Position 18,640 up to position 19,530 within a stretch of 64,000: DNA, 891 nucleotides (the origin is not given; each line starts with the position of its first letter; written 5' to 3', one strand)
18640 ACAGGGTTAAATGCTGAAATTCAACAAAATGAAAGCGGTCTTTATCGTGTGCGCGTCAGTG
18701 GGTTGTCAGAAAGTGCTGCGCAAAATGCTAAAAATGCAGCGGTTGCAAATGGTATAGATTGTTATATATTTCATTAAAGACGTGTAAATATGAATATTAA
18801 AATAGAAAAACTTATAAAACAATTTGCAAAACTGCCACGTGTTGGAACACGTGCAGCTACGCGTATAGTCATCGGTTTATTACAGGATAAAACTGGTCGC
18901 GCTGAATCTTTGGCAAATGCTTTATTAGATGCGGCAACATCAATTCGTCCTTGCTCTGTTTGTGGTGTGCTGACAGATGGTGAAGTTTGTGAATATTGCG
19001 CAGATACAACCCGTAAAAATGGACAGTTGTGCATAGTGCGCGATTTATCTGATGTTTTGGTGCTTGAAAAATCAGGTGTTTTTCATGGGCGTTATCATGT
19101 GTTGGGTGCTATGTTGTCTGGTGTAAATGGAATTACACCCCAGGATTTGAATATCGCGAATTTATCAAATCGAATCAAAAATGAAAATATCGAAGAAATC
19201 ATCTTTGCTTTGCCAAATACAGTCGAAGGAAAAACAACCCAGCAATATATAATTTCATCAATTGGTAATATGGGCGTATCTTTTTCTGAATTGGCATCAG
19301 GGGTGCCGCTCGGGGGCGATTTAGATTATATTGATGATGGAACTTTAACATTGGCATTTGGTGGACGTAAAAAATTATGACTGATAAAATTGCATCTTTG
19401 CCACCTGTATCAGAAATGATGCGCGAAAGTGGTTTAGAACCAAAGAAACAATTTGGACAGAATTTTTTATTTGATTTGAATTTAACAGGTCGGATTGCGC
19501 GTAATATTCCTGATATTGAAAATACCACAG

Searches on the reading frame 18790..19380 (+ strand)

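Call 72: search_protein_families(library=pfam, max_evalue=0.00001, proteins=[window:18790-19380:+])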
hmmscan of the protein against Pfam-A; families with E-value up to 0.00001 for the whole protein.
window:18790-19380:+ (196 aa): 4 families
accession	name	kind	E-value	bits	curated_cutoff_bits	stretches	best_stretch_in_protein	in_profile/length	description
PF13662.12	Toprim_4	-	3.3e-18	66.1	25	1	79-168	2-84/85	Toprim domain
PF21176.3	RecR_HhH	-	1.1e-09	38.3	27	1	5-48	1-44/45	RecR, helix-hairpin-helix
PF21175.2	RecR_C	-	4.8e-09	35.9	22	1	171-194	1-24/24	RecR, C-terminal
PF02132.21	RecR_ZnF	-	2.5e-07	30.8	22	1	52-72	1-21/21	RecR, Cys4-zinc finger domain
